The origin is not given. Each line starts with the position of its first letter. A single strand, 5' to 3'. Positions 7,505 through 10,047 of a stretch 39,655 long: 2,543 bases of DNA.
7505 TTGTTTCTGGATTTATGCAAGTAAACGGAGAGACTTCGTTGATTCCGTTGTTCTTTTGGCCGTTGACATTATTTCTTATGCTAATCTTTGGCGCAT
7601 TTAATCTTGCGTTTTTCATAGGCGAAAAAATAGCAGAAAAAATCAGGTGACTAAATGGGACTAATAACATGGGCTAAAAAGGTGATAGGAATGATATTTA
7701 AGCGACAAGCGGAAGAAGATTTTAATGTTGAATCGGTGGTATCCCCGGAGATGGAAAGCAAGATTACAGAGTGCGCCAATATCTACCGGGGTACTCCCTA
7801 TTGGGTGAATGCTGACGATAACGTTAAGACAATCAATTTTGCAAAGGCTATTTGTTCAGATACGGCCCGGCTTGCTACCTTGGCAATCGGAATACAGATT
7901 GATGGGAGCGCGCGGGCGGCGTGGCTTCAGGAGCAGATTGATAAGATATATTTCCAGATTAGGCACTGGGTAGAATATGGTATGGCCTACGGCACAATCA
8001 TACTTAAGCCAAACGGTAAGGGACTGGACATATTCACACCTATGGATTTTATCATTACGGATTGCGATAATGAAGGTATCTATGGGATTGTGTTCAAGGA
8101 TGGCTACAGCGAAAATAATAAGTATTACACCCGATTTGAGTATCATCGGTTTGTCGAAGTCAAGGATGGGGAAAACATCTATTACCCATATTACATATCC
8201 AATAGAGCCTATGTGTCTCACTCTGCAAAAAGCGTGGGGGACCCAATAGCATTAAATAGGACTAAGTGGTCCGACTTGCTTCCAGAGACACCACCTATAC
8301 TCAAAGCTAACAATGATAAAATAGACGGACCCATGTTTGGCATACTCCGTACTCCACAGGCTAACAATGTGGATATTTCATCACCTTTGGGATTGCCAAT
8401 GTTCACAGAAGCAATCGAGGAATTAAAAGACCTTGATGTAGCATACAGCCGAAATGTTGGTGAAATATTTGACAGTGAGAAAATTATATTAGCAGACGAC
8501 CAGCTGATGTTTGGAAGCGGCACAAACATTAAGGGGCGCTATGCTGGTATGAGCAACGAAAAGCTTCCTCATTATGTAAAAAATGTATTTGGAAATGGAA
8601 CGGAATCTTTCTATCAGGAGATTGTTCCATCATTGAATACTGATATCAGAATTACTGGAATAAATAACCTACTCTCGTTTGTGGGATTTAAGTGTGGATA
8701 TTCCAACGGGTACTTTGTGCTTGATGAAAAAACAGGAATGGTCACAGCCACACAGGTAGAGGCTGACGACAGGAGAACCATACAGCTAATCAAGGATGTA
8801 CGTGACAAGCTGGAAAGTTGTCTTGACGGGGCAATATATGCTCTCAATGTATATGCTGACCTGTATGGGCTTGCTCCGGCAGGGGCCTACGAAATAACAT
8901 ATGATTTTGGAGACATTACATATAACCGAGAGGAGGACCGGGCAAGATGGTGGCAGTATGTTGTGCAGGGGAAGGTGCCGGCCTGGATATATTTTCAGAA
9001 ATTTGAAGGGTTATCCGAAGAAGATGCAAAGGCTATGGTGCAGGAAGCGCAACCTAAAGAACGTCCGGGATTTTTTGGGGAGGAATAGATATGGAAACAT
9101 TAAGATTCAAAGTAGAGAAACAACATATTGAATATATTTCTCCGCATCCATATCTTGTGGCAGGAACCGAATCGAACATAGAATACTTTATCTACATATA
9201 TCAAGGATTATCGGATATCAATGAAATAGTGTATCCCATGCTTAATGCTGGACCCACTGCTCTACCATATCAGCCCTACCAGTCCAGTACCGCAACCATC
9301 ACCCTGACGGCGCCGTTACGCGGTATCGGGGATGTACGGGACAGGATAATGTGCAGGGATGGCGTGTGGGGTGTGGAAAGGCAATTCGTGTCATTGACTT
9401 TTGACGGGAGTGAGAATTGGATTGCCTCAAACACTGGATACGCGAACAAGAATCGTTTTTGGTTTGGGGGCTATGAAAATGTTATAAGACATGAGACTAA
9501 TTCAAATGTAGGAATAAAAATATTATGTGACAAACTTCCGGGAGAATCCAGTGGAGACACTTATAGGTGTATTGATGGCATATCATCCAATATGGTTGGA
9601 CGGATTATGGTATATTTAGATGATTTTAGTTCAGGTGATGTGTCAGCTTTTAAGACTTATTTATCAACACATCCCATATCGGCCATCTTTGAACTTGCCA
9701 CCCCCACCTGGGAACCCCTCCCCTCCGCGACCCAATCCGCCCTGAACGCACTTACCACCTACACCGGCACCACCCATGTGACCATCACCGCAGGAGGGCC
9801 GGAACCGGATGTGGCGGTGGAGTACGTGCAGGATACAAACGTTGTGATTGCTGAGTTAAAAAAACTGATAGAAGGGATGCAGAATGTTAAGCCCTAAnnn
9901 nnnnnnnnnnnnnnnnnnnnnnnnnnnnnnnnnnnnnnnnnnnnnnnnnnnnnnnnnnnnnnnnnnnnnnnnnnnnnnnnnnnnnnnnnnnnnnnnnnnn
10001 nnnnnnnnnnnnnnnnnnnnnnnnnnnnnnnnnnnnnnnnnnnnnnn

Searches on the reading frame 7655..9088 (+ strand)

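Call 8: search_protein_families(library=pfam, proteins=[window:7655-9088:+], max_evalue=0.01)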
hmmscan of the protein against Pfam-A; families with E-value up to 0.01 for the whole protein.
window:7655-9088:+ (477 aa): 0 families

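Call 9: search_protein_families(library=phrogs, proteins=[window:7655-9088:+], max_evalue=0.001)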
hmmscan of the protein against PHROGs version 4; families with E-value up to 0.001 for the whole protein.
window:7655-9088:+ (477 aa): 1 family
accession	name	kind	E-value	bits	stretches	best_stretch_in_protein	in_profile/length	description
phrog_533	-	head and packaging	1.5e-91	308.4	1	10-472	10-483/495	portal protein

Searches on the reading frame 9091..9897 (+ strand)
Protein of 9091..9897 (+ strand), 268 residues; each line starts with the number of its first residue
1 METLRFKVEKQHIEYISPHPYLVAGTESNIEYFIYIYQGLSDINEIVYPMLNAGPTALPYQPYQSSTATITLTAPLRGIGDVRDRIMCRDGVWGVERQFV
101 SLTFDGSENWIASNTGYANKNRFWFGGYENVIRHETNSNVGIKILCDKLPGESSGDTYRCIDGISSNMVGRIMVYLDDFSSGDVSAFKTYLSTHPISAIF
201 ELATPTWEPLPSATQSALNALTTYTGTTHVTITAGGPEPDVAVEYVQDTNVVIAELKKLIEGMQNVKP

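Call 8: search_protein_families(library=pfam, proteins=[window:9091-9897:+], max_evalue=0.01)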
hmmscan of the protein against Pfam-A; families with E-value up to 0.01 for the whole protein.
window:9091-9897:+ (268 aa): 0 families

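Call 9: search_protein_families(library=phrogs, proteins=[window:9091-9897:+], max_evalue=0.001)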
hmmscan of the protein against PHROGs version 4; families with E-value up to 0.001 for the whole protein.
window:9091-9897:+ (268 aa): 1 family
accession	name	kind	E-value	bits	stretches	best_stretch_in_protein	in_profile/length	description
phrog_6782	-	tail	3.6e-09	36.5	1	48-262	459-664/696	tail fiber protein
